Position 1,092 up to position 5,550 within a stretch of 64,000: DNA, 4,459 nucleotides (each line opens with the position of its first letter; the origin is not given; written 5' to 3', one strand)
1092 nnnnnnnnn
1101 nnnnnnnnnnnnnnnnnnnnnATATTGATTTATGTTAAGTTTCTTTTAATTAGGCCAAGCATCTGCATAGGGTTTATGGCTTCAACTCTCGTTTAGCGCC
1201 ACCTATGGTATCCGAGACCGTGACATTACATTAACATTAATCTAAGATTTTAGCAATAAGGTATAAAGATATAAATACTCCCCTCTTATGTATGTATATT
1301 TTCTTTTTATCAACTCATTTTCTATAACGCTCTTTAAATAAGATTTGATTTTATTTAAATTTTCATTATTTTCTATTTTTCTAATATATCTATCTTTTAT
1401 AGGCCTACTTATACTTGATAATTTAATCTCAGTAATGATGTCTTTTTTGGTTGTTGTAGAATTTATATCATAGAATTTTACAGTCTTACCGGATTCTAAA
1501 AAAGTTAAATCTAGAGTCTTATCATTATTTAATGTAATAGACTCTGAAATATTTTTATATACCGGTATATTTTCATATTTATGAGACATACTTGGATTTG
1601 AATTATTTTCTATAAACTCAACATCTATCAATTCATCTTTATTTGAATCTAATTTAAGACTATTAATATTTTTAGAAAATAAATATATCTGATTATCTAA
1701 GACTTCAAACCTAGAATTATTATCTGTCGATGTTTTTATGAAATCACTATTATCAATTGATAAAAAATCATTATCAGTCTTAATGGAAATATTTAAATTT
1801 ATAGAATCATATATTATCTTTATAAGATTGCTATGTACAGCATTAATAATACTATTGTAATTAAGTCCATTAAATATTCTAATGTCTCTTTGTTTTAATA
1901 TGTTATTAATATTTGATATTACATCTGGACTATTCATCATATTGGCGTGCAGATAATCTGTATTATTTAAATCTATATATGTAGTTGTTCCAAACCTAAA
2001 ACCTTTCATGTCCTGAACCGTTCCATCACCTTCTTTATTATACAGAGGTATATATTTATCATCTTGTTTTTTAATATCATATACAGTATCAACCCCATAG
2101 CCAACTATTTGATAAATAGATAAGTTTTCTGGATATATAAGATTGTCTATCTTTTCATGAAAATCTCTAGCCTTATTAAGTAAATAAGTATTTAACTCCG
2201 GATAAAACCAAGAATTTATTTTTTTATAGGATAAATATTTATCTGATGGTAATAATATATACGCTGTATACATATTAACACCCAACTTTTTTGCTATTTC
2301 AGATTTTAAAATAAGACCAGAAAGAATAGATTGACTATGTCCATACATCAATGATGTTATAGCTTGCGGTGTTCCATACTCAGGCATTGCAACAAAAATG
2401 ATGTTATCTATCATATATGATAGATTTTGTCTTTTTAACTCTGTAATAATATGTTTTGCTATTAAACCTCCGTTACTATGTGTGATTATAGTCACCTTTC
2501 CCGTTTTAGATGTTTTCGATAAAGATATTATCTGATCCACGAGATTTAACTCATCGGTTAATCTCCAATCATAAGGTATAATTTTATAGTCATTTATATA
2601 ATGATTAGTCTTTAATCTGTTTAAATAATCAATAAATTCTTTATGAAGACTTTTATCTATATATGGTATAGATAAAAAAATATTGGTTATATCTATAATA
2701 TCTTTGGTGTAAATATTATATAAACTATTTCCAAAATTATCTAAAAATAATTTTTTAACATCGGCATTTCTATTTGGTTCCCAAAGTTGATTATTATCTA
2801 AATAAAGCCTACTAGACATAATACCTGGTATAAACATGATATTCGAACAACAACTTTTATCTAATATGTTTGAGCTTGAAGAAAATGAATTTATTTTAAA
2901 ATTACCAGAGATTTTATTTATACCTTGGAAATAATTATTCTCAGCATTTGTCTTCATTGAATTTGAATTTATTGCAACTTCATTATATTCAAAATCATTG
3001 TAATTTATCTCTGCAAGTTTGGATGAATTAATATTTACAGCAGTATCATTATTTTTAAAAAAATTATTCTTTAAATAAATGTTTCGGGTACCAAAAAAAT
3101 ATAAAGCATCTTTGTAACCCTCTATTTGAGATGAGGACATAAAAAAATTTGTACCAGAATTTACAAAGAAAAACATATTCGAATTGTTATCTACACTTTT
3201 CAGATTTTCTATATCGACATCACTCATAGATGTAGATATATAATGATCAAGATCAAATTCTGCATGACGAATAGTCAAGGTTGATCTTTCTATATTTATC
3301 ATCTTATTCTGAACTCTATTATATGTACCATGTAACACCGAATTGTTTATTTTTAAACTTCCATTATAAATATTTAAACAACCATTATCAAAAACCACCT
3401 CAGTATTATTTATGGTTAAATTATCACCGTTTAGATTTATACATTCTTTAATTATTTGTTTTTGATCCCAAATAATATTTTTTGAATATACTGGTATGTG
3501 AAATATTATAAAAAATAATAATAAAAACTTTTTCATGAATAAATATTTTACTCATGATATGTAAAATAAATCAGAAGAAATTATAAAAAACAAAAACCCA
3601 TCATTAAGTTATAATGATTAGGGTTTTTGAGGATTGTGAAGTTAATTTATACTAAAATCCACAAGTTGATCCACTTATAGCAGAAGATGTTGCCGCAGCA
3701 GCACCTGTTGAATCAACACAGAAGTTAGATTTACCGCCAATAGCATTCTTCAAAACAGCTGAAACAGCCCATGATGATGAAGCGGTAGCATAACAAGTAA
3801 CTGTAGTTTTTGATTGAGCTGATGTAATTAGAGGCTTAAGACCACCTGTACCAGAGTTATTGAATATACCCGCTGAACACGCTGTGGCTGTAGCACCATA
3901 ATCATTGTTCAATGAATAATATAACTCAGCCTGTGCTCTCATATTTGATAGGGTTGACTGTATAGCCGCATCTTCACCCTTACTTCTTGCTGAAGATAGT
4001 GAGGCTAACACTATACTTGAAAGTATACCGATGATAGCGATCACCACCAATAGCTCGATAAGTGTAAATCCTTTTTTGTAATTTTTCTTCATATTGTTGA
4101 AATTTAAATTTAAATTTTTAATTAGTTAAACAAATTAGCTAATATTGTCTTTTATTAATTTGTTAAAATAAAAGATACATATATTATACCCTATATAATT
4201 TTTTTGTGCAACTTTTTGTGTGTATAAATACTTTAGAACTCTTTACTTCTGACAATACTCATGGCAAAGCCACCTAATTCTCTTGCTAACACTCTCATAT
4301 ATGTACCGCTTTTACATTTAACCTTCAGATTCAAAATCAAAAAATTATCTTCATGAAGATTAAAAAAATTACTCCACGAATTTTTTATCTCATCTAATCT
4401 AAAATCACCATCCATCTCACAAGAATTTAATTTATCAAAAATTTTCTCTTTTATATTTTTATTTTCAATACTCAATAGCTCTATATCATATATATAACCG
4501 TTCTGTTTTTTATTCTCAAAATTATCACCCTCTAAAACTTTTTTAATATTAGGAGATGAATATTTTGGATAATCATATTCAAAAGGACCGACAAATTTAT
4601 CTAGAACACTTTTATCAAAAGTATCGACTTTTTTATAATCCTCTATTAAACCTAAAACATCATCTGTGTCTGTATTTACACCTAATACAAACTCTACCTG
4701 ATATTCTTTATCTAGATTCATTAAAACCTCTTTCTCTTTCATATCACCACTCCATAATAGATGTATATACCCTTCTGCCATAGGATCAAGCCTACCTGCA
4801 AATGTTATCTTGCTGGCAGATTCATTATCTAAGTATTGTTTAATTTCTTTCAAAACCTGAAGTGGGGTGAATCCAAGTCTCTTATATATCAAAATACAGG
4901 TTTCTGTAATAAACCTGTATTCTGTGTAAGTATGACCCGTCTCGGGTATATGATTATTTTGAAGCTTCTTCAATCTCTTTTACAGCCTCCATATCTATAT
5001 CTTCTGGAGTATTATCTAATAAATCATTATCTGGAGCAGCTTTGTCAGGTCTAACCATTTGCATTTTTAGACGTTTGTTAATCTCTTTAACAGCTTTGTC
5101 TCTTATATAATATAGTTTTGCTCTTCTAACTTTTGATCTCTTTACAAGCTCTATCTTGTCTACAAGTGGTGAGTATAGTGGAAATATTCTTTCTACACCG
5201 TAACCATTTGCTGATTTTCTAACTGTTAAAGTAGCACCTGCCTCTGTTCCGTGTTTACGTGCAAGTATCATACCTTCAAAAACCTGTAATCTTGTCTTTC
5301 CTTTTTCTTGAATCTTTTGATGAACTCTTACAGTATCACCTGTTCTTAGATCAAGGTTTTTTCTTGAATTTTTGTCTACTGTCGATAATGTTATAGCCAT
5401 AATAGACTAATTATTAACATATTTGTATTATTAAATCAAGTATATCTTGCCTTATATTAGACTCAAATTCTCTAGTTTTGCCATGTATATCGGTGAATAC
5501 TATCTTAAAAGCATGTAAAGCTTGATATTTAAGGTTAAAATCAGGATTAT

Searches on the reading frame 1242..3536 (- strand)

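Call 16: search_protein_families(library=pfam, proteins=[window:1242-3536:-], max_evalue=0.001)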
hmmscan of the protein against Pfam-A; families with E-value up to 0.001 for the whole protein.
window:1242-3536:- (764 aa): 1 family
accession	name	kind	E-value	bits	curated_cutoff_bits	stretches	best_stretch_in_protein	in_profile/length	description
PF24096.1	DUF7379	-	5.4e-06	26.9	33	1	332-392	57-118/191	Domain of unknown function (DUF7379)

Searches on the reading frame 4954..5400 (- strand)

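Call 16: search_protein_families(library=pfam, proteins=[window:4954-5400:-], max_evalue=0.001)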
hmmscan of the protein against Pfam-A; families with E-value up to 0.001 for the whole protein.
window:4954-5400:- (148 aa): 1 family
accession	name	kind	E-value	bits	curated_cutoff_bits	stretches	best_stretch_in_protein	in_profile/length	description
PF01245.26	Ribosomal_L19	-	8e-35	119.6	22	1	13-107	13-106/111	Ribosomal protein L19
